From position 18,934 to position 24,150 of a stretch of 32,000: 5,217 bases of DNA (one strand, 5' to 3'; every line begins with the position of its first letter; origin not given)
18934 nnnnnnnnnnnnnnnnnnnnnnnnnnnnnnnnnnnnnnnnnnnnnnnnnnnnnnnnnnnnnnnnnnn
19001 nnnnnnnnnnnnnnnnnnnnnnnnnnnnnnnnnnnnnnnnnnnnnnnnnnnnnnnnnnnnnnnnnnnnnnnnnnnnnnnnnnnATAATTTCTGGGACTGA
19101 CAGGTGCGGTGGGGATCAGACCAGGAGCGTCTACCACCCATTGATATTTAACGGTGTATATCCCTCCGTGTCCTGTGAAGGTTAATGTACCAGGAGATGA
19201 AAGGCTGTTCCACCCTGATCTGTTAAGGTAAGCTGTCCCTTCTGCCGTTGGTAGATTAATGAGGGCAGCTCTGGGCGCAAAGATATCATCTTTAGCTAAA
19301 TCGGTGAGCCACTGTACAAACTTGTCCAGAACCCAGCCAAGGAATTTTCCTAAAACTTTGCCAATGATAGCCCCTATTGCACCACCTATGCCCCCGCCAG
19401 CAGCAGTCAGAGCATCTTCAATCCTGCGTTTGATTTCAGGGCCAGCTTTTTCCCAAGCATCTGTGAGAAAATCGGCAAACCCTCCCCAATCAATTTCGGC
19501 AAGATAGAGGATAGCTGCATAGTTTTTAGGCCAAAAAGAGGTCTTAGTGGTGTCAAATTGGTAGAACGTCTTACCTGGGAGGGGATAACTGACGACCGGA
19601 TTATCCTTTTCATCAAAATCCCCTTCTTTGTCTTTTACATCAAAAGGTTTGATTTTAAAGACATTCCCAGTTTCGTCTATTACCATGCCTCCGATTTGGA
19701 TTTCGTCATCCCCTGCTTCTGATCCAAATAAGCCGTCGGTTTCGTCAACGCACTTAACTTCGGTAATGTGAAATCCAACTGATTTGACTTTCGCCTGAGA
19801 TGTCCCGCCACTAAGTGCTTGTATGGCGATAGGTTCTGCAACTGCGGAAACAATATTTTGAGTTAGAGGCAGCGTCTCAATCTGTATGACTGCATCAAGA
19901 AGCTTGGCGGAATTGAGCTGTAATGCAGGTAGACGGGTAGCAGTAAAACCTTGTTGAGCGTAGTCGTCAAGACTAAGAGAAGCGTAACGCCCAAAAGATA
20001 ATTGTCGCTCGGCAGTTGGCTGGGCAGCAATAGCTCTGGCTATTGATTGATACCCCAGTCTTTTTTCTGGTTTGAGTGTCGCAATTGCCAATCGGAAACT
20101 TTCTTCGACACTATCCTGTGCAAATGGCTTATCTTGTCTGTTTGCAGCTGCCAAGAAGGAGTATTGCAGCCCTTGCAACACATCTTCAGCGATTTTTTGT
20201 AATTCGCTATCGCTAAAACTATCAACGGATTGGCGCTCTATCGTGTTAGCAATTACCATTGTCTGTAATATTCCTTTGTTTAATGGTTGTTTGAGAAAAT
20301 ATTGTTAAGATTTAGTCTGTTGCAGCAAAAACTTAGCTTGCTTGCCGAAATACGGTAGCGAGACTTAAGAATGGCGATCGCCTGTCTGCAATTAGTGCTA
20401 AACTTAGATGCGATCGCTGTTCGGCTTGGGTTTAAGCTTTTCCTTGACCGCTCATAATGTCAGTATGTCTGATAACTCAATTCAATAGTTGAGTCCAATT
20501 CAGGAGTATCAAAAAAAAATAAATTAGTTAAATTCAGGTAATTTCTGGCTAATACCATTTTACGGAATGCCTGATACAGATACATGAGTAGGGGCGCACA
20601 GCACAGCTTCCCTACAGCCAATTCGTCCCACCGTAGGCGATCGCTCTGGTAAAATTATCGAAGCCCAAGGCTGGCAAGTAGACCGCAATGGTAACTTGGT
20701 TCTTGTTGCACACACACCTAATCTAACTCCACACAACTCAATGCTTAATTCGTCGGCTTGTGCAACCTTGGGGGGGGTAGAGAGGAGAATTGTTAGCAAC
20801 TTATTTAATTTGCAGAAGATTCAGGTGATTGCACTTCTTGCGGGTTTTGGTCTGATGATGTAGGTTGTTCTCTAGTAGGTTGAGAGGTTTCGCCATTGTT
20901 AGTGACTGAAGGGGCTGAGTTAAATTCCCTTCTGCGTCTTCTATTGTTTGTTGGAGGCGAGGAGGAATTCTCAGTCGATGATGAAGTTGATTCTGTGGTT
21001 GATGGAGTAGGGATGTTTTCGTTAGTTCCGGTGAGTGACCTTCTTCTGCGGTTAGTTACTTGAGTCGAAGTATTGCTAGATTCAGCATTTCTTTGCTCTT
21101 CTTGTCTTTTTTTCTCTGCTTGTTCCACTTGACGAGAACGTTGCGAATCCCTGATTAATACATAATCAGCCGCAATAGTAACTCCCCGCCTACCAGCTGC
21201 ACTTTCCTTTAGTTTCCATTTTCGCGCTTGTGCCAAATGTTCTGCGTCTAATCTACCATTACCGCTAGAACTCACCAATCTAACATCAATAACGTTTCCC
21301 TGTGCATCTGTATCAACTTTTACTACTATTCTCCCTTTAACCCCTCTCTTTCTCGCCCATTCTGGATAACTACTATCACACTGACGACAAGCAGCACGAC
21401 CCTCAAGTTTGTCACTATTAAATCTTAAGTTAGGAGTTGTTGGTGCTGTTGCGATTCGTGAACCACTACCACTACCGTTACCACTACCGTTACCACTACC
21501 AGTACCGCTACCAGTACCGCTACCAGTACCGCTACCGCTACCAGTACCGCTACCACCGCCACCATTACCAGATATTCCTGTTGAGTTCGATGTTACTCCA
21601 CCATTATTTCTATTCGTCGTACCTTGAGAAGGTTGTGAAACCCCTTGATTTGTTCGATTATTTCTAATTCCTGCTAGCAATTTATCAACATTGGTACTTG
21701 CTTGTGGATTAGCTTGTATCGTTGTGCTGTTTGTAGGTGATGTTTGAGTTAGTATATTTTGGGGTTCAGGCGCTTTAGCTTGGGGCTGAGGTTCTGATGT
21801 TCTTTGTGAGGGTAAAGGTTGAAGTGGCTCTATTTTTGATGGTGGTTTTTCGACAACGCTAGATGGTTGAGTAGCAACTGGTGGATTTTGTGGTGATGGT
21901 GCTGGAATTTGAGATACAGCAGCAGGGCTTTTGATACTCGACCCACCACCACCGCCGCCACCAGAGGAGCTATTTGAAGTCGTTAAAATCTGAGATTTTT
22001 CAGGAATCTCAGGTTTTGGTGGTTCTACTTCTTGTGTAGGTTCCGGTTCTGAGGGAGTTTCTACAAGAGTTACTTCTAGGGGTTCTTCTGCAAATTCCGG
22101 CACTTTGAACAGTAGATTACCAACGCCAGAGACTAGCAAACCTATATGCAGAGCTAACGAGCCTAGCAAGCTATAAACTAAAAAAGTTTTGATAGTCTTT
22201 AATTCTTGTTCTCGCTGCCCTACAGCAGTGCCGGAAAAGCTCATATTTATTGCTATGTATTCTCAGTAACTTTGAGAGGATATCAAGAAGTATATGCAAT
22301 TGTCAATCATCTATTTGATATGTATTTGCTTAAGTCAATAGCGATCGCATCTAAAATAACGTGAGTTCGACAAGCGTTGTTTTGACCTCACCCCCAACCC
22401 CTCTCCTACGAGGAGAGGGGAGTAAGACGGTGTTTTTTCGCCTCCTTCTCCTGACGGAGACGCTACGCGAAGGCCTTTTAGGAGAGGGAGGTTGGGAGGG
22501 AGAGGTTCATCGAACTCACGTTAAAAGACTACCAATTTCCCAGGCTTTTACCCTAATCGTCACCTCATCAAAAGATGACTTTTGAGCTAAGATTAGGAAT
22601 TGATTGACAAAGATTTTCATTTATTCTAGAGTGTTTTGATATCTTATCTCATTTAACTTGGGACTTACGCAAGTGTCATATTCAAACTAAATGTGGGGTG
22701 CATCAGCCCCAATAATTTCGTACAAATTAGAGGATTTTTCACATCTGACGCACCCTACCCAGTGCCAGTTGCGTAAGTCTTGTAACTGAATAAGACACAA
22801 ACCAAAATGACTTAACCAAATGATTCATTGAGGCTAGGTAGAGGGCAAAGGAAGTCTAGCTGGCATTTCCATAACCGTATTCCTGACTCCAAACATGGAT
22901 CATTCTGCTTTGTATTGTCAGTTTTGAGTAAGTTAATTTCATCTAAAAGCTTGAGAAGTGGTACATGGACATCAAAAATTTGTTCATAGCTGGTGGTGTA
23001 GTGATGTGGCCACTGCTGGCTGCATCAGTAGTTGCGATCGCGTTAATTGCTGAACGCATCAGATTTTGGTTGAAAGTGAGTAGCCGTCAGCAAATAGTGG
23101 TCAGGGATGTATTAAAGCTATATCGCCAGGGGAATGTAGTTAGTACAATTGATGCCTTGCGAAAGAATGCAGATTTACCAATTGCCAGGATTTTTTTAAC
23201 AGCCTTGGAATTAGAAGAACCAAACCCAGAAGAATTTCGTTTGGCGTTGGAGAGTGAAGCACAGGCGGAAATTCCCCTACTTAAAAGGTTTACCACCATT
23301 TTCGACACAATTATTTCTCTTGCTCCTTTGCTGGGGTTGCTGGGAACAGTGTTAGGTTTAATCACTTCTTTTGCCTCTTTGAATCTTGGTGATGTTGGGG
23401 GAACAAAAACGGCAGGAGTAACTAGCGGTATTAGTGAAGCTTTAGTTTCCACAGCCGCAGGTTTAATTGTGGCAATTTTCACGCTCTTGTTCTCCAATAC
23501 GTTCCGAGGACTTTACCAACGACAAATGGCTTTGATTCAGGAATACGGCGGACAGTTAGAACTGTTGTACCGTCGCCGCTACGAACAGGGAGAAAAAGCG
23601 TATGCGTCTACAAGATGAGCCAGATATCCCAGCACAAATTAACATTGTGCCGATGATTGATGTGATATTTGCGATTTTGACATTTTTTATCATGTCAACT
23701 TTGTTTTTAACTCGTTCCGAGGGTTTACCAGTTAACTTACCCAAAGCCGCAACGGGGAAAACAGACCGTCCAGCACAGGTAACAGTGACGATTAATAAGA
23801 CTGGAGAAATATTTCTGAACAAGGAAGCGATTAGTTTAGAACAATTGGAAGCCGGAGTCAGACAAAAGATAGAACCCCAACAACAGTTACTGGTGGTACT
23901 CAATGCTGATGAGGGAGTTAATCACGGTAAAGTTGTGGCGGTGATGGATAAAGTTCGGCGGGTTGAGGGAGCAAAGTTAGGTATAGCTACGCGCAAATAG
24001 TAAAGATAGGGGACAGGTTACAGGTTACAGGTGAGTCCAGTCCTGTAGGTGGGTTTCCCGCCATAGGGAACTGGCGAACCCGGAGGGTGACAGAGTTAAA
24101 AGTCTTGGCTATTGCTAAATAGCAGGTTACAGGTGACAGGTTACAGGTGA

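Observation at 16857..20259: Convergent pair: HTH-like AAA-type NTPase and a glycine-zipper/tandem-repeat protein, a candidate NTPase-effector conflict module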

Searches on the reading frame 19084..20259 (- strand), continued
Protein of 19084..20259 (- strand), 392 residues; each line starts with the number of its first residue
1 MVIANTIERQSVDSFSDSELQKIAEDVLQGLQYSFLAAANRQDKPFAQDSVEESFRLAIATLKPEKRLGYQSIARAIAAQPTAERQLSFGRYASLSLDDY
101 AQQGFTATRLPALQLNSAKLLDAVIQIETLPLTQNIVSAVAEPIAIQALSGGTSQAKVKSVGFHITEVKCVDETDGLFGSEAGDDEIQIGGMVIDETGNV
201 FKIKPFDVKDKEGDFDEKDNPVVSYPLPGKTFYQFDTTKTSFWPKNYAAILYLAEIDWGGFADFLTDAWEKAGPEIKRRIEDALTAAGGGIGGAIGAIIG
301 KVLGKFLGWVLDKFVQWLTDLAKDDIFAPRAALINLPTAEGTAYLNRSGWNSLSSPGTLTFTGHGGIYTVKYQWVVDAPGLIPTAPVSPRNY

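Call 85: search_protein_families(library=pfam, proteins=[P0244, P0167, P0163, P0221, P0263, P0134, P0141, P0216, P0207, P0266], max_evalue=0.001)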
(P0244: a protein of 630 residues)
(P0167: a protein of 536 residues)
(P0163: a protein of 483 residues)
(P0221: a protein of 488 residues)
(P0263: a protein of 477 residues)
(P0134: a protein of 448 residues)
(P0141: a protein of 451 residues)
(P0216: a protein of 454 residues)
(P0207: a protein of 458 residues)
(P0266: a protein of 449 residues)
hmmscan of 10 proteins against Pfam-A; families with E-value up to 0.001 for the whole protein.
P0244 (630 aa): 0 families

P0167 (536 aa): 0 families

P0163 (483 aa): 0 families

P0221 (488 aa): 0 families

P0263 (477 aa): 2 families
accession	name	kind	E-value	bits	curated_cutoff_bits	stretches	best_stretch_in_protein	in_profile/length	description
PF01453.30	B_lectin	-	1.2e-06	29.4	32.4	1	373-441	7-75/105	D-mannose binding lectin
PF13488.11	Gly-zipper_Omp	-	0.00025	21.3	25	1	262-297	3-40/46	Glycine zipper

P0134 (448 aa): 0 families

P0141 (451 aa): 0 families

P0216 (454 aa): 0 families

P0207 (458 aa): 0 families

P0266 (449 aa): 0 families

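Call 87: search_protein_families(library=pfam, proteins=[L002:786-1298:+, L002:1319-1786:+, L002:1618-2157:+], max_evalue=0.05)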
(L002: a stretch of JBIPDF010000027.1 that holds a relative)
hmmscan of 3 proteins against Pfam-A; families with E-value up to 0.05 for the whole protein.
L002:786-1298:+ (170 aa): 0 families

L002:1319-1786:+ (155 aa): 9 families
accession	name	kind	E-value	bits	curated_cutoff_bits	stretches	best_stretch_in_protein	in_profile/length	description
PF13565.12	HTH_32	-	1.7e-16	60.9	33.7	1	59-138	1-73/73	Homeodomain-like domain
PF13551.12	HTH_29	-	1.6e-11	44.6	28.1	1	33-94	1-64/64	Winged helix-turn helix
PF13384.12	HTH_23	-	1.4e-09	37.9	24.6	1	28-74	2-48/50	Homeodomain-like domain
PF01371.25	Trp_repressor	-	0.00045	20.7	27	1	11-65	16-71/88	Trp repressor protein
PF13936.12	HTH_38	-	0.00068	19.8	27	1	33-62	10-39/44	Helix-turn-helix domain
PF13518.12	HTH_28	-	0.0013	19.2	25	1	33-84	2-52/52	Helix-turn-helix domain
PF01978.25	TrmB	-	0.015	15.5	25.6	0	7-33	4-30/68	Sugar-specific transcriptional regulator TrmB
PF00196.25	GerE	-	0.015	15.4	23.5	0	35-61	9-35/57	Bacterial regulatory proteins, luxR family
PF25787.1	HTH_SB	-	0.049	13.9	43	0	33-61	12-40/53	Sleeping Beauty transposase HTH domain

L002:1618-2157:+ (179 aa): 2 families
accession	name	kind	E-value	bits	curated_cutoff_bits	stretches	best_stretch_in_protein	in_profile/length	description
PF13358.12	DDE_3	-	4.9e-08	33.4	28.6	1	80-169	1-87/146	DDE superfamily endonuclease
PF13148.11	DUF3987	-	0.05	13.2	27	0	121-156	228-265/364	Protein of unknown function (DUF3987)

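Call 101: fold_search(model_id=the predicted structure, library=viral)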
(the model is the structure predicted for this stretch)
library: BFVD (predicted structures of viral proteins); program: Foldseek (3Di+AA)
matches with E <= 10: 275; with E <= 0.001: 0
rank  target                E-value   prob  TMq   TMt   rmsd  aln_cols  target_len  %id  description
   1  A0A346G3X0            8.3e-02  0.12  0.10  0.14  22.5       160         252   12  (no name in the UniProt tables at hand)
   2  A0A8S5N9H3            1.0e-01  0.06  0.07  0.08  23.9       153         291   15  Uncharacterized protein (Fragment) [Siphoviridae sp. ctBmU27]
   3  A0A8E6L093            2.0e-01  0.12  0.15  0.08  13.0       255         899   10  (no name in the UniProt tables at hand)
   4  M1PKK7                2.4e-01  0.23  0.13  0.31  19.3       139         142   12  (no name in the UniProt tables at hand)
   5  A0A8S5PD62            2.5e-01  0.02  0.08  0.09  22.3       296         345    9  Uncharacterized protein [Myoviridae sp. ctFPV8]
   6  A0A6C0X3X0            4.0e-01  0.07  0.10  0.09  12.0       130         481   15  (no name in the UniProt tables at hand)
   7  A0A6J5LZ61            4.0e-01  0.04  0.08  0.07  17.1       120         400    8  Uncharacterized protein [uncultured Caudovirales phage]
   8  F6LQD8                4.5e-01  0.02  0.08  0.11  21.8       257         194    8  (no name in the UniProt tables at hand)
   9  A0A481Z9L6            5.3e-01  0.02  0.11  0.06  29.5       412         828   10  DNA-directed DNA polymerase [Pithovirus LCPAC202]
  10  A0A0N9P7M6            5.8e-01  0.02  0.11  0.05  30.1       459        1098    8  (no name in the UniProt tables at hand)
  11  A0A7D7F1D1            6.5e-01  0.04  0.10  0.15  19.0       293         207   10  Uncharacterized protein [Hymenopteran almendra-related virus OKIAV1]
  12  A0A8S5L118            7.2e-01  0.01  0.07  0.07  32.7       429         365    9  Maturation protein [ssRNA phage SRR6960551_6]
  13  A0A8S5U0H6            7.6e-01  0.15  0.12  0.32   6.7        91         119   10  Uncharacterized protein [Siphoviridae sp. ctNEy24]
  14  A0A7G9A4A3            7.6e-01  0.01  0.08  0.04  29.4       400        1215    9  Uncharacterized protein [Bacteriophage sp.]
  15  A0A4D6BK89            8.0e-01  0.01  0.07  0.08  21.1       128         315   12  (no name in the UniProt tables at hand)
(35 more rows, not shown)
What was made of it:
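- Tried and rejected: Foldseek against the viral library: nothing (call 101).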

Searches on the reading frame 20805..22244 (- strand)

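Call 4: search_protein_families(library=pfam, proteins=[window:20805-22244:-], max_evalue=0.01)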
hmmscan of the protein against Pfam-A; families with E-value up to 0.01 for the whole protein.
window:20805-22244:- (479 aa): 2 families
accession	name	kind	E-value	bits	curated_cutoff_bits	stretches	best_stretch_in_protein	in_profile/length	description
PF03544.19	TonB_C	-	1.1e-11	45.5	24.6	1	292-357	4-69/79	Gram-negative bacterial TonB protein C-terminal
PF13103.11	TonB_2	-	0.00084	19.9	22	1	293-334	13-56/85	TonB C terminal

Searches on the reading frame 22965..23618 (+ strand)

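Call 5: search_protein_families(library=pfam, proteins=[window:22965-23618:+], max_evalue=0.001)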
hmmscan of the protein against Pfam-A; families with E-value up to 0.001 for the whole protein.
window:22965-23618:+ (217 aa): 1 family
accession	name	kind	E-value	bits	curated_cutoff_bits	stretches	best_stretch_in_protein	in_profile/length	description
PF01618.21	MotA_ExbB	-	4e-35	120.8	22.9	1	69-192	2-126/127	MotA/TolQ/ExbB proton channel family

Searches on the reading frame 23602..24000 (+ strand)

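Call 100: search_protein_families(library=pfam, proteins=[window:23602-24000:+], max_evalue=0.001)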
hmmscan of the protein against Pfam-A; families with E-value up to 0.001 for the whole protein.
window:23602-24000:+ (132 aa): 1 family
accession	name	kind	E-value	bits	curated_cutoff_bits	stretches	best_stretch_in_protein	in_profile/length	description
PF02472.21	ExbD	-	2.6e-32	112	25.4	1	11-131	6-126/128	Biopolymer transport protein ExbD/TolR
